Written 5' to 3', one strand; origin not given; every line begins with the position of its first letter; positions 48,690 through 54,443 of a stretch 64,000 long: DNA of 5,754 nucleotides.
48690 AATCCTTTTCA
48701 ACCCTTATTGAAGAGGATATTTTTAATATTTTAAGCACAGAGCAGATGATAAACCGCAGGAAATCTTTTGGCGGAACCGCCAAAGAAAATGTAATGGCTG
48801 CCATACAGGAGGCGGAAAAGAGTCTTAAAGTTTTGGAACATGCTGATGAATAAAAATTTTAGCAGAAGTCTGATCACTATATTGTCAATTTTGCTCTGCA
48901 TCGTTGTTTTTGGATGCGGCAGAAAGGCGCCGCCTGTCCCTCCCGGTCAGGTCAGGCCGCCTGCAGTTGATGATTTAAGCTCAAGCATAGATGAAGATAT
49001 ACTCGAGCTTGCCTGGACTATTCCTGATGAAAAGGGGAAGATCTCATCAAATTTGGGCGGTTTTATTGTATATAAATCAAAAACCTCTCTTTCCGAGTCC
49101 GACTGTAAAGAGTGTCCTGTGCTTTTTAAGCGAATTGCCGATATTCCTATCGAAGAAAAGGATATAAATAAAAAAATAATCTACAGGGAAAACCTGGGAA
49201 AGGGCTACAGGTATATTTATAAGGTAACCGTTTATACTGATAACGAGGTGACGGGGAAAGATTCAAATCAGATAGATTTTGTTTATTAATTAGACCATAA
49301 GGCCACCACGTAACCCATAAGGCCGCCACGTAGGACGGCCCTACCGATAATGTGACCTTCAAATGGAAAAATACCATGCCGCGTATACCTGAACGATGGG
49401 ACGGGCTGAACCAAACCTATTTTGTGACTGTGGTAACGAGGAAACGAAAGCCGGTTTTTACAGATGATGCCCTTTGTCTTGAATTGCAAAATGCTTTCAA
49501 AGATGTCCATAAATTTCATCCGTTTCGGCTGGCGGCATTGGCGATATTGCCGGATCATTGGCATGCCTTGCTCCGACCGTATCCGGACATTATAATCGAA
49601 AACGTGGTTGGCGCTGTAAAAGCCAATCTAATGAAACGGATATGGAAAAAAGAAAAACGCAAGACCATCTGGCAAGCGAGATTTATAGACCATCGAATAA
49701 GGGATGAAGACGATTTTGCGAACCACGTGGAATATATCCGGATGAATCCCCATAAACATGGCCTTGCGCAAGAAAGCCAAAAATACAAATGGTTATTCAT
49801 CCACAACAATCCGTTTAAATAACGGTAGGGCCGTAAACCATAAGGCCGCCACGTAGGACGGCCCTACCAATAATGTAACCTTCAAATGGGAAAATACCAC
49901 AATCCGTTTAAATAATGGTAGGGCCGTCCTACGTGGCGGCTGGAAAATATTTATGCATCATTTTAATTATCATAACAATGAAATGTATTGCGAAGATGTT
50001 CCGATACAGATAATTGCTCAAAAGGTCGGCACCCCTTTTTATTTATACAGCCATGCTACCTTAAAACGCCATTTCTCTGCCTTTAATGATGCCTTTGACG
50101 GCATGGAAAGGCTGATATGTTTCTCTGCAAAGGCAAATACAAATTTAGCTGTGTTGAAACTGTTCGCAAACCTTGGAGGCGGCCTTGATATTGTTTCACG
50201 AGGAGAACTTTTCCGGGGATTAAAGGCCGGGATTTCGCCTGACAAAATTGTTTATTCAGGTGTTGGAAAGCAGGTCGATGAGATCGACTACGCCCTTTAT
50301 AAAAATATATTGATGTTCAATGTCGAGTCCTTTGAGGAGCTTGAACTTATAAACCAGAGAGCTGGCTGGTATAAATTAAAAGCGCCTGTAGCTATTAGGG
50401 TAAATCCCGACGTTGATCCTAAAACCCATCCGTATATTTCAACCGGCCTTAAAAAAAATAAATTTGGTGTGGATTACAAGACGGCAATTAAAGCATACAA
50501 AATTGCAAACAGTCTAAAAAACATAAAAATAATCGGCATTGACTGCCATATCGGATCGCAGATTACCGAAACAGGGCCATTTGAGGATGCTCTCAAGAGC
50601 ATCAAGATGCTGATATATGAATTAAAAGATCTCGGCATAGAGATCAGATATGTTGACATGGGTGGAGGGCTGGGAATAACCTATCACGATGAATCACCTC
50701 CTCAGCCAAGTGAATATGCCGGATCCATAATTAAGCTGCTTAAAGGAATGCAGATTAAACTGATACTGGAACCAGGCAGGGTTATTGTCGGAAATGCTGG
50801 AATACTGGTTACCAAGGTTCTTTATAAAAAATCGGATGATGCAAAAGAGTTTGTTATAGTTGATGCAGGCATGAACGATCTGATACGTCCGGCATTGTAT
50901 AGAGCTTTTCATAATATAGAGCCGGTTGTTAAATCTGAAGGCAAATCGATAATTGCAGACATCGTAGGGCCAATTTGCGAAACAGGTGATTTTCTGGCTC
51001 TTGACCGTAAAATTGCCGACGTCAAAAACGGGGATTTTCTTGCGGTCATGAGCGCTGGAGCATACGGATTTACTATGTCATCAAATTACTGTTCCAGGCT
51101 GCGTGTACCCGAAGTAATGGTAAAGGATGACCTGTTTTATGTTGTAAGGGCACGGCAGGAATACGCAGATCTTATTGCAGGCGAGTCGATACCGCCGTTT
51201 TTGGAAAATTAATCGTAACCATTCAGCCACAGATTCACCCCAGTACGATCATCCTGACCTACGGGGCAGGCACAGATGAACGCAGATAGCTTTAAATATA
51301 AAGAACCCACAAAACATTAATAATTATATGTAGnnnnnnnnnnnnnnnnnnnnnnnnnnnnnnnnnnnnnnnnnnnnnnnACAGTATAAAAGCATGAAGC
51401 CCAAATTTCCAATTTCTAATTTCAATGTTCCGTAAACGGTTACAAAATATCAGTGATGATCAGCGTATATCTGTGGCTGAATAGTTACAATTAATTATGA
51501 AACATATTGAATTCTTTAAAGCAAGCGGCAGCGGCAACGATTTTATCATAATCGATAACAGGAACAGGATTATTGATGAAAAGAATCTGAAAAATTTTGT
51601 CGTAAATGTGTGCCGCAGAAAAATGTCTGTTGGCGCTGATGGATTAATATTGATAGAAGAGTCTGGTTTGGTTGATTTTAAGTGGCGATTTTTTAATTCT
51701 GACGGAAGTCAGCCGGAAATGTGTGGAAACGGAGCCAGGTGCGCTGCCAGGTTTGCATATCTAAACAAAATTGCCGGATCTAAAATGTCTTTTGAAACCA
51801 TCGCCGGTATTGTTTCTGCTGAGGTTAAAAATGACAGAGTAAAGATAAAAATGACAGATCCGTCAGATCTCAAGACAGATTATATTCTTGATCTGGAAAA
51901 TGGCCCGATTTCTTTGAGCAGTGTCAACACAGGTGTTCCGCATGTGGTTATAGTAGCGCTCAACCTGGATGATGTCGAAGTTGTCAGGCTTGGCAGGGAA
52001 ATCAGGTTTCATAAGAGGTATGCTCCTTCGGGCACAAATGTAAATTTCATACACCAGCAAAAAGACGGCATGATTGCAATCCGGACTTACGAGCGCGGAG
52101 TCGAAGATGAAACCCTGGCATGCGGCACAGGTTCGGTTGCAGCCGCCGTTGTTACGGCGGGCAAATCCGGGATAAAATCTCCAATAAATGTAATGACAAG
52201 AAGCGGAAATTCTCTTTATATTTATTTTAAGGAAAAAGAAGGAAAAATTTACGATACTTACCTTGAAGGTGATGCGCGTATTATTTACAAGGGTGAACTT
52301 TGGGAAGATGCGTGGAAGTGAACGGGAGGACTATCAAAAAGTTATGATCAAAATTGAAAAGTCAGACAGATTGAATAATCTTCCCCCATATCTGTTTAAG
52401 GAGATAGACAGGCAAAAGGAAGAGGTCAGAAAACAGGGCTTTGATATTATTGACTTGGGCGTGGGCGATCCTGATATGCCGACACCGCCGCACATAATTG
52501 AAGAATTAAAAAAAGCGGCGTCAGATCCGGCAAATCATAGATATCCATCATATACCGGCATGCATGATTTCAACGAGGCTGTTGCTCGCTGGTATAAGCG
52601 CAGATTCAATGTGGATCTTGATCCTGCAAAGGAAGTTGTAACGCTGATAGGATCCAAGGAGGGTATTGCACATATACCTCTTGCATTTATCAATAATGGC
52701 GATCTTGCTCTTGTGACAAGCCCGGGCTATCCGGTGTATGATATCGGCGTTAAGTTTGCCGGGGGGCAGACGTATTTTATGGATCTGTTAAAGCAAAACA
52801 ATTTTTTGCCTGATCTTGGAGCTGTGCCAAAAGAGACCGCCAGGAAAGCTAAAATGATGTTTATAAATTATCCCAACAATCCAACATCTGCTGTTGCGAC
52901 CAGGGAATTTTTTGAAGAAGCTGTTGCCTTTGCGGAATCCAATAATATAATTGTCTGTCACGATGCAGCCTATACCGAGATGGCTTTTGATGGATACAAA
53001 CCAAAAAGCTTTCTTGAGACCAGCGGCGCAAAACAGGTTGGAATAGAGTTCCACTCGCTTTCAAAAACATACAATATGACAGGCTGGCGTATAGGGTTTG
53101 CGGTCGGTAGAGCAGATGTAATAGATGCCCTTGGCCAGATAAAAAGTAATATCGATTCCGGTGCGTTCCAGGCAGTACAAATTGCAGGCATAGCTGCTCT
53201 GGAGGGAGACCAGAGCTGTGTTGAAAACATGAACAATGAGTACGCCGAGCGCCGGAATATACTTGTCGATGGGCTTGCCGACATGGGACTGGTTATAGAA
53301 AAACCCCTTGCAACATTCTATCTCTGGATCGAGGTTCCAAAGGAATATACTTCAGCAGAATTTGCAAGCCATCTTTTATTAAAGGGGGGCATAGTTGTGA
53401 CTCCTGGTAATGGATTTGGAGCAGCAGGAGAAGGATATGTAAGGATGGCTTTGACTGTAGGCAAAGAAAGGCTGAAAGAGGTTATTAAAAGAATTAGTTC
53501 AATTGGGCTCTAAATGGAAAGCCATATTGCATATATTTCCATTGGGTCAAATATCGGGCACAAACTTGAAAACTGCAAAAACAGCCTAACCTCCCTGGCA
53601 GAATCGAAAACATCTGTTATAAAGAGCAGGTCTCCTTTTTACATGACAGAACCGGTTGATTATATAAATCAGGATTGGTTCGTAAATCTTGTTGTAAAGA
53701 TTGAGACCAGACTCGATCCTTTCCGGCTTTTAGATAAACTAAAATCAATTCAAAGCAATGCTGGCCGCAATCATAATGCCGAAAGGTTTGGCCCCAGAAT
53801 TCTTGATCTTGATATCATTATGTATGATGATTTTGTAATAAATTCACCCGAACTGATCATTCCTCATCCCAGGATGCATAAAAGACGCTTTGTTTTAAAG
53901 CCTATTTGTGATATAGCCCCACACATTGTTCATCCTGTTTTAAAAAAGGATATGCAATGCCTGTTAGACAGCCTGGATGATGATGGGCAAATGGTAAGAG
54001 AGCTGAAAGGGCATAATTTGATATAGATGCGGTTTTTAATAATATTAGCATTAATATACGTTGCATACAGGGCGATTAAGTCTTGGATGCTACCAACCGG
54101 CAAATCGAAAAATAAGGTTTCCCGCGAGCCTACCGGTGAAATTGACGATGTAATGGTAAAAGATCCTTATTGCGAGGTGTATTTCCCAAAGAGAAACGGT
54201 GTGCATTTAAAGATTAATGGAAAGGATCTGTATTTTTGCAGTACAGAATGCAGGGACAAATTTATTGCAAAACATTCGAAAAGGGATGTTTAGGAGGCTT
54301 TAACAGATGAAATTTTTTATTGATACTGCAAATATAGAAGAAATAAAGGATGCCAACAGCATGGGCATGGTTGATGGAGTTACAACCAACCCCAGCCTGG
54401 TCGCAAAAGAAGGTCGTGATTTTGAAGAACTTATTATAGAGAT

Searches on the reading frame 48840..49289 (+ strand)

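Call 25: search_protein_families(library=pfam, proteins=[window:48840-49289:+])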
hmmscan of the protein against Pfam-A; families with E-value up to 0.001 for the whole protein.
window:48840-49289:+ (149 aa): 0 families

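Call 33: search_protein_families(library=ncbifam, proteins=[window:48840-49289:+], max_evalue=0.01)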
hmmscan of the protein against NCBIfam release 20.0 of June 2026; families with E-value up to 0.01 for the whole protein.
window:48840-49289:+ (149 aa): 1 family
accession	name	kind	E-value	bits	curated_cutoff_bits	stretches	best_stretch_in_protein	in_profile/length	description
NF047847.2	SS_mature_LptM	equivalog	0.00015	21.8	27.7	1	3-36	1-30/31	LPS translocon maturation chaperone LptM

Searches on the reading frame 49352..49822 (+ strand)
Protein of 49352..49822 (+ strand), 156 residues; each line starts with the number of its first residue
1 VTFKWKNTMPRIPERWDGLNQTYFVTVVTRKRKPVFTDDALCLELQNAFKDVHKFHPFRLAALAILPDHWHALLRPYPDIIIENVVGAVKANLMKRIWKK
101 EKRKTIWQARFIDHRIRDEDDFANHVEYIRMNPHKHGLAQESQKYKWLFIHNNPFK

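Call 25: search_protein_families(library=pfam, proteins=[window:49352-49822:+])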
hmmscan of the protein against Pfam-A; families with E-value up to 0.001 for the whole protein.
window:49352-49822:+ (156 aa): 1 family
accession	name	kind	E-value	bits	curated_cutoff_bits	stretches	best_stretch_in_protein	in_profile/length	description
PF01797.21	Y1_Tnp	-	3.4e-11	43.7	23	1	22-130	6-119/121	Transposase IS200 like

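Call 33: search_protein_families(library=ncbifam, proteins=[window:49376-49822:+], max_evalue=0.01)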
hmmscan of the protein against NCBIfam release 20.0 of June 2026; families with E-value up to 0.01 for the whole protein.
window:49376-49822:+ (148 aa): 2 families
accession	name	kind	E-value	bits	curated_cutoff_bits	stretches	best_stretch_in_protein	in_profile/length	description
NF047646.1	REP_Tyr_transpos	equivalog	9.1e-36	122.9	80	1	7-139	4-145/146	REP-associated tyrosine transposase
NF033573.1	transpos_IS200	equivalog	3.6e-08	33.7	55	1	14-101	12-100/126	IS200/IS605 family transposase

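Call 61: find_homologous_proteins(query=window:49376-49822:+, max_evalue=1e-10)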
Query window:49376-49822:+ (148 aa): 52 proteins with E <= 1e-10 among 65 candidates.
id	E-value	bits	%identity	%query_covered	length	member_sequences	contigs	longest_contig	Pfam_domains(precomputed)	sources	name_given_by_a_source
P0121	2.8e-88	312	91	100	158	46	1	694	PF01797.22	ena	-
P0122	3.0e-70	253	74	100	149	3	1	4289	PF01797.22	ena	-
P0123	3.3e-69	250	71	100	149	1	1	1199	PF01797.22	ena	-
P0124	1.6e-67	244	92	80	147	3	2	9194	-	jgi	-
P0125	4.8e-67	243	71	99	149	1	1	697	PF01797.22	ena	-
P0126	7.1e-66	239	76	100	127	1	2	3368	-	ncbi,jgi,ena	jgi:REP element-mobilizing transposase RayT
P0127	8.1e-58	213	61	97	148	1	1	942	PF01797.22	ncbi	-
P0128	1.5e-55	205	61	99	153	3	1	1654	PF01797.22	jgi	jgi:putative transposase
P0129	1.8e-54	202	59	95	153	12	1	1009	PF01797.22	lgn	-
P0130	2.1e-54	202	56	99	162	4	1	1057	PF01797.22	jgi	-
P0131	1.9e-53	199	51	99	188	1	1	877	-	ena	-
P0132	2.3e-53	198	50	99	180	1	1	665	-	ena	-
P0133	2.4e-53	198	53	99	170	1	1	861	-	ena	-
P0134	2.6e-53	198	57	99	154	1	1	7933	-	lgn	-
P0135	2.6e-53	198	58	99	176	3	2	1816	-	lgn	-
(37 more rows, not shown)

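Call 62: find_encoding_contigs(protein=P0124, flank=9000, max_places=3)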
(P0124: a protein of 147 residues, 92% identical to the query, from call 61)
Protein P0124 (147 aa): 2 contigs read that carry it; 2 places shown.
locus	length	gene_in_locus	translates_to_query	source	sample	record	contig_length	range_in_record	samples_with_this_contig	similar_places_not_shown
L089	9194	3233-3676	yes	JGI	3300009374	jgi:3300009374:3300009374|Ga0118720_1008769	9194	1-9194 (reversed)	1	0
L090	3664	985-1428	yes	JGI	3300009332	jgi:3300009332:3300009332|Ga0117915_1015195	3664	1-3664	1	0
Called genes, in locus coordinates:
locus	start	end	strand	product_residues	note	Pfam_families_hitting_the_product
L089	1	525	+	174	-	?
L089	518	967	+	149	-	-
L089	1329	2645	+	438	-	PF13173:AAA_14, PF13635:DUF4143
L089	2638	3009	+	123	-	PF00656:Peptidase_C14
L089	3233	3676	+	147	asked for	-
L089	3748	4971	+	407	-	PF00278:Orn_DAP_Arg_deC, PF02784:Orn_Arg_deC_N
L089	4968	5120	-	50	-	-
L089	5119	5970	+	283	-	PF01678:DAP_epimerase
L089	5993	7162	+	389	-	PF00155:Aminotran_1_2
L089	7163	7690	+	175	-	PF01288:HPPK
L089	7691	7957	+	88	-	-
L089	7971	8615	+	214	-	PF00923:TAL_FSA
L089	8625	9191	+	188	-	PF01066:CDP-OH_P_transf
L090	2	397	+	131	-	?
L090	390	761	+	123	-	PF00656:Peptidase_C14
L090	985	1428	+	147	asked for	-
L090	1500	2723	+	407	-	PF00278:Orn_DAP_Arg_deC, PF02784:Orn_Arg_deC_N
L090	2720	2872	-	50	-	-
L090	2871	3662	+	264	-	?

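Call 63: find_encoding_contigs(protein=P0122, flank=5000, max_places=3)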
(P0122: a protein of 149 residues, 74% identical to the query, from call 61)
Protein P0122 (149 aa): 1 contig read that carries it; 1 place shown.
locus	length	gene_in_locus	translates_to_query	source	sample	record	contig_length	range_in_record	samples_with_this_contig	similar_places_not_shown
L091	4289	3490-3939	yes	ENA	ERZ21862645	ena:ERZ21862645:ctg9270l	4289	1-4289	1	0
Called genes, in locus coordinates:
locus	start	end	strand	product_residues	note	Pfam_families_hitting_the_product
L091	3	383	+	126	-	?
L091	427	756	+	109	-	-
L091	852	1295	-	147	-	PF00582:Usp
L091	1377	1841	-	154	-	PF00571:CBS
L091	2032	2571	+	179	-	PF03453:MoeA_N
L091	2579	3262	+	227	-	PF00994:MoCF_biosynth, PF03454:MoeA_C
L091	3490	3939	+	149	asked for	PF01797:Y1_Tnp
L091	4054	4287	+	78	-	?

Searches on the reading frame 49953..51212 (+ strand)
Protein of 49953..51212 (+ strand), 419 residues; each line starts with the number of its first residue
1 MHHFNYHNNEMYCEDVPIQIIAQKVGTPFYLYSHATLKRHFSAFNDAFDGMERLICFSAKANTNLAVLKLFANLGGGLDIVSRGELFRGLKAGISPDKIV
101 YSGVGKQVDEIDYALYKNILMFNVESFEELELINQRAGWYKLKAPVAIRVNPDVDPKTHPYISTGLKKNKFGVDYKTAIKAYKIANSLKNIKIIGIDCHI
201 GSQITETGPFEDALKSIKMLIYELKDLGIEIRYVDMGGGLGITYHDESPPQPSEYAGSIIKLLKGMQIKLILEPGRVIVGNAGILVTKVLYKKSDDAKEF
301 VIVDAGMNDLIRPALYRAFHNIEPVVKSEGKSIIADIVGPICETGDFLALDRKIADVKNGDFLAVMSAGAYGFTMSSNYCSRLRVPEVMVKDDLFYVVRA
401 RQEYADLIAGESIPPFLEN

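Call 25: search_protein_families(library=pfam, proteins=[window:49953-51212:+])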
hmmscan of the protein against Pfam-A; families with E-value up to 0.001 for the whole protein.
window:49953-51212:+ (419 aa): 2 families
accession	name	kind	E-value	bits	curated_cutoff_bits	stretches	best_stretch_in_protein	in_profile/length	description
PF02784.22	Orn_Arg_deC_N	-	8.8e-66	222.2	23.4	1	35-279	2-246/247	Pyridoxal-dependent decarboxylase, pyridoxal binding domain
PF00278.28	Orn_DAP_Arg_deC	-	4e-29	101.2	23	1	30-369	2-95/95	Pyridoxal-dependent decarboxylase, C-terminal sheet domain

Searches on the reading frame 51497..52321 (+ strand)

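Call 25: search_protein_families(library=pfam, proteins=[window:51497-52321:+])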
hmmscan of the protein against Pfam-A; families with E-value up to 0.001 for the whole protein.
window:51497-52321:+ (274 aa): 1 family
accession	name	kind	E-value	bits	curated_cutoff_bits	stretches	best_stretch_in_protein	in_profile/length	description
PF01678.24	DAP_epimerase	-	8.3e-49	165.1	34.7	2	6-122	1-118/121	Diaminopimelate epimerase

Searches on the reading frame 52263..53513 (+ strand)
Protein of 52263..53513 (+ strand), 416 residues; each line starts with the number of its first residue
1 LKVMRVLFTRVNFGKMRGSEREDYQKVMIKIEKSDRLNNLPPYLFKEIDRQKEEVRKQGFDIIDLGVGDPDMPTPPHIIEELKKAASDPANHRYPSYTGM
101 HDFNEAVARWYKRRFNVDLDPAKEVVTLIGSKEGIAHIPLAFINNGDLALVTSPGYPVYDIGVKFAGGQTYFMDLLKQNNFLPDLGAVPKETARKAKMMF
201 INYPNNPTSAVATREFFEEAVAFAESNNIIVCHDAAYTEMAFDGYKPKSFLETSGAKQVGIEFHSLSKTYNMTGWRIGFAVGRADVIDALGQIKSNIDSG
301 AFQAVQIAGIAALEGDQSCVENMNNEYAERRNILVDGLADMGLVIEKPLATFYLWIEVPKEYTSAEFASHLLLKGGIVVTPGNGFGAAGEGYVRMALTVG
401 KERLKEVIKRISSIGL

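Call 25: search_protein_families(library=pfam, proteins=[window:52263-53513:+])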
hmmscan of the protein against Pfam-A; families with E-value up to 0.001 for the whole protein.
window:52263-53513:+ (416 aa): 1 family
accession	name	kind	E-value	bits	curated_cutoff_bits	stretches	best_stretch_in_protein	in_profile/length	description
PF00155.27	Aminotran_1_2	-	3.5e-67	227.6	19.7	1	61-411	2-361/361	Aminotransferase class I and II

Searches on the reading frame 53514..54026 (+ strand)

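Call 26: search_protein_families(library=pfam, proteins=[window:53514-54026:+])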
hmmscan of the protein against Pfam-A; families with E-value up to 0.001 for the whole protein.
window:53514-54026:+ (170 aa): 1 family
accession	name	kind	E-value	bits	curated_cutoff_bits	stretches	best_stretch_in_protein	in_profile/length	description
PF01288.25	HPPK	-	1.2e-37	129.3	25.7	1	7-136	1-116/116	7,8-dihydro-6-hydroxymethylpterin-pyrophosphokinase (HPPK)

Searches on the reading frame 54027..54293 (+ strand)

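Call 26: search_protein_families(library=pfam, proteins=[window:54027-54293:+])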
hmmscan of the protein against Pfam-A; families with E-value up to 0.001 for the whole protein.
window:54027-54293:+ (88 aa): 1 family
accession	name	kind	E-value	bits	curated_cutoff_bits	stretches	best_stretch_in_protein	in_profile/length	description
PF04945.19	YHS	-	0.00047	20.6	30.3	1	44-79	1-36/47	YHS domain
